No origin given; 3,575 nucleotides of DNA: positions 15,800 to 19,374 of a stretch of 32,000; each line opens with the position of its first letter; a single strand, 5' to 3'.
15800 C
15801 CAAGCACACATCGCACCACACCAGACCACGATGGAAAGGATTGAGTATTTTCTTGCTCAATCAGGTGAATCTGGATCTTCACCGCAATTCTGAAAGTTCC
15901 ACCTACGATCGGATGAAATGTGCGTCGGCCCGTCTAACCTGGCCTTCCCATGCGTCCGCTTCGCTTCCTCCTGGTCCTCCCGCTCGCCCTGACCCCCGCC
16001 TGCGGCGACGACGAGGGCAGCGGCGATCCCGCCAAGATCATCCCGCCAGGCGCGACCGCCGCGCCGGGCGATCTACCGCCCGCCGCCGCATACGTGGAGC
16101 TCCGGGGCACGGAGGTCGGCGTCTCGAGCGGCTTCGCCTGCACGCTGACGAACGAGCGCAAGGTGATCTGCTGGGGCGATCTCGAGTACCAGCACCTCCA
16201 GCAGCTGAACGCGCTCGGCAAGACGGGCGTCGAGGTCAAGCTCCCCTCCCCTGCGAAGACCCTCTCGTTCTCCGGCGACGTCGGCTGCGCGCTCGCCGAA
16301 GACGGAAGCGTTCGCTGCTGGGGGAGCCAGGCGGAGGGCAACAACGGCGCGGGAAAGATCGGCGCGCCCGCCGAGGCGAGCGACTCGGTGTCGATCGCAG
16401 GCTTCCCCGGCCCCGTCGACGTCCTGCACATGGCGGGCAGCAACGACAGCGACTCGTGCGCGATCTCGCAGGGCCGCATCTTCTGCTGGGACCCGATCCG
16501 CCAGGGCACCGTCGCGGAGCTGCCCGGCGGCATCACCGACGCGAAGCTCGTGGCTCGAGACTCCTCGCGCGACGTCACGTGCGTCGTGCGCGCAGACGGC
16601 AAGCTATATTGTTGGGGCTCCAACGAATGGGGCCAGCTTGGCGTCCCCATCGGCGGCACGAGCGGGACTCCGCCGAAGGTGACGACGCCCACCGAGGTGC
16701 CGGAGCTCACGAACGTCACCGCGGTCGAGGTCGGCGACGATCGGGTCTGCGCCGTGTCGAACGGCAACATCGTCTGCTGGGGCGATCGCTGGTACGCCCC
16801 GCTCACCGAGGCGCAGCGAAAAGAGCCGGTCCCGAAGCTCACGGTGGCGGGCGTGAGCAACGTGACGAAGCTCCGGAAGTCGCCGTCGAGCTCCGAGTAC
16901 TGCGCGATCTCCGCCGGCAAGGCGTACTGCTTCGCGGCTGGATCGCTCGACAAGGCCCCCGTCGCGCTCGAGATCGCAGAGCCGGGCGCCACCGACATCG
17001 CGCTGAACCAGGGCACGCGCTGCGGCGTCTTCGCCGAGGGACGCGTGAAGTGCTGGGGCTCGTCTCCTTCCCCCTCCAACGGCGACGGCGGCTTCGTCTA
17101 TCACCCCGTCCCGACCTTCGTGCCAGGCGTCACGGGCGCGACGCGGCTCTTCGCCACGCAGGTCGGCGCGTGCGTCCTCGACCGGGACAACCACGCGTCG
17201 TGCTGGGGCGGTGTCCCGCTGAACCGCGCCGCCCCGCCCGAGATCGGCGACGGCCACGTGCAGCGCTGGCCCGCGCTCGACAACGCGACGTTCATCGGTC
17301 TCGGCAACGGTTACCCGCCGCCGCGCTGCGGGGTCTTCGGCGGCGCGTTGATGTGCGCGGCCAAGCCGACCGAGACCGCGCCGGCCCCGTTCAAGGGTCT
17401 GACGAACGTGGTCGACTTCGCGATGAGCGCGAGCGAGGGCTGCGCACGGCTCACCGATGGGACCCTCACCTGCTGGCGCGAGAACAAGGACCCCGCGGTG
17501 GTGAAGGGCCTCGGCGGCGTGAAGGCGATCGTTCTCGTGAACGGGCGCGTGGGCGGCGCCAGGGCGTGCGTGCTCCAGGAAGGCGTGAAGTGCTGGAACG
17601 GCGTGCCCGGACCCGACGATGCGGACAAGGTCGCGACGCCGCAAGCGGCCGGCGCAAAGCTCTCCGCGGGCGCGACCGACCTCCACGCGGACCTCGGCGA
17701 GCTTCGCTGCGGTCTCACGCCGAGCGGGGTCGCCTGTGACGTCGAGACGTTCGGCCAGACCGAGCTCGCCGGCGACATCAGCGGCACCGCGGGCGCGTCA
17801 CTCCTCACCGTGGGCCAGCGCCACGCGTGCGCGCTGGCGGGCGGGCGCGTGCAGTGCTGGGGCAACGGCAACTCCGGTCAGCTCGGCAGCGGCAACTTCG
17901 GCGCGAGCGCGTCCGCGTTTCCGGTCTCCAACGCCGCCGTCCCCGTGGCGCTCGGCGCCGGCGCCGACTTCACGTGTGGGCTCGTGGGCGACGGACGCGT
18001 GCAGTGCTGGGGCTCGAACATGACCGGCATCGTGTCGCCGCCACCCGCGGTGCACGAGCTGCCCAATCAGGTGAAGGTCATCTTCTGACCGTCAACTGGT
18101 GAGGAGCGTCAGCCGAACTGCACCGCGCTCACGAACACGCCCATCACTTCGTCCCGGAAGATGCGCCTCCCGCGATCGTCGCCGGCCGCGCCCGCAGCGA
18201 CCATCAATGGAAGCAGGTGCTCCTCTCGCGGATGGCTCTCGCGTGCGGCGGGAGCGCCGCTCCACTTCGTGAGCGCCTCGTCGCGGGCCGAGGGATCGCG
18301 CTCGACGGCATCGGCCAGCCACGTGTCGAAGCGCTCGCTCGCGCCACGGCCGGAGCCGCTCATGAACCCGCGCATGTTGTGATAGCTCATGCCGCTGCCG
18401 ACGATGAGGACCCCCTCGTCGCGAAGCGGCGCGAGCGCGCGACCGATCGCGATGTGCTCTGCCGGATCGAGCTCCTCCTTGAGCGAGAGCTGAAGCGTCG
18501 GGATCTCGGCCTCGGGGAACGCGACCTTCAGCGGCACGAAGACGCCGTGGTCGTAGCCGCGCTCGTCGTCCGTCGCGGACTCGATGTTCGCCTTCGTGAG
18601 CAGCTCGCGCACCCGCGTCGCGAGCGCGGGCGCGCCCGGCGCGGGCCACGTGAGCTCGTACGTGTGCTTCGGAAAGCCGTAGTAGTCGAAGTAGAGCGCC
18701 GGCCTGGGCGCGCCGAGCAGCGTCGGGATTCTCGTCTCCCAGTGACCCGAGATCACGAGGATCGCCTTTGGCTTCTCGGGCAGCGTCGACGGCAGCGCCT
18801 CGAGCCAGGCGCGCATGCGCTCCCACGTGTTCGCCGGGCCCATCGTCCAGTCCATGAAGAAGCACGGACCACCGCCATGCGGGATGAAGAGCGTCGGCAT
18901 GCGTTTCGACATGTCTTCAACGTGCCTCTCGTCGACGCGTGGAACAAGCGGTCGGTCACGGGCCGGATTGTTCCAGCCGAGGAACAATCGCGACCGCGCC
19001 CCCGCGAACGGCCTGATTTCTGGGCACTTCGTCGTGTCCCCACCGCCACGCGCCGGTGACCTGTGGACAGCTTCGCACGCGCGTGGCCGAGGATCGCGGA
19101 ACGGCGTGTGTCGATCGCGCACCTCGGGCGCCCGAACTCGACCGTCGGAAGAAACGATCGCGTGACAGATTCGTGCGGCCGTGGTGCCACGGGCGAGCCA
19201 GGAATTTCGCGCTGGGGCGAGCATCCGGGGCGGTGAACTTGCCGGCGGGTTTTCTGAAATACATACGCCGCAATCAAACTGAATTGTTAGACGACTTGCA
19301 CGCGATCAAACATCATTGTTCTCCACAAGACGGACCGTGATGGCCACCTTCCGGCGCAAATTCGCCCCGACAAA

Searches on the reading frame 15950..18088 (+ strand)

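Call 55: search_protein_families(library=pfam, proteins=[window:15950-18088:+], max_evalue=0.001)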
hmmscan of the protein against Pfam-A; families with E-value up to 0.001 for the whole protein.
window:15950-18088:+ (712 aa): 3 families
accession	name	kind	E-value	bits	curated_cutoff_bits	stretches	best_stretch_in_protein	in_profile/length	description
PF25390.1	WD40_RLD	-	1.5e-29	103.9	150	2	54-328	34-322/363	RCC1-like domain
PF13540.12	RCC1_2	-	4.6e-27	93.5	22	2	667-690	3-26/30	Regulator of chromosome condensation (RCC1) repeat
PF00415.24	RCC1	-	6.9e-14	52.6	21.7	1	216-269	1-50/50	Regulator of chromosome condensation (RCC1) repeat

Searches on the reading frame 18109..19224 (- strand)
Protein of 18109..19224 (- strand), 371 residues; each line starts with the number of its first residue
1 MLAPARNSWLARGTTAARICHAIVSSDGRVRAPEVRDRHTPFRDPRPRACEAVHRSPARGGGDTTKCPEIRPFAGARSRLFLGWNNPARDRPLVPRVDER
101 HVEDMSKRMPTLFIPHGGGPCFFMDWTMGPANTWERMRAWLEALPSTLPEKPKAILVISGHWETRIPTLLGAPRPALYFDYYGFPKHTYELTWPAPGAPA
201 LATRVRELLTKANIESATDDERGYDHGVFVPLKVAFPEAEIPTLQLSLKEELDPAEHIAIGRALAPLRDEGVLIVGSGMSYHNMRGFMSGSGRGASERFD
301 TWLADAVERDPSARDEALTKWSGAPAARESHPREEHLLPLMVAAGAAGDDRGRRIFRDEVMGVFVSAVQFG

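Call 55: search_protein_families(library=pfam, proteins=[window:18109-19224:-], max_evalue=0.001)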
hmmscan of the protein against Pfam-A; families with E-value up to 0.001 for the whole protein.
window:18109-19224:- (371 aa): 1 family
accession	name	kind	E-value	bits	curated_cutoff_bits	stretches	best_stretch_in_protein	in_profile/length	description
PF02900.23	LigB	-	3e-30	105.7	26.3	1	134-352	24-248/269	Catalytic LigB subunit of aromatic ring-opening dioxygenase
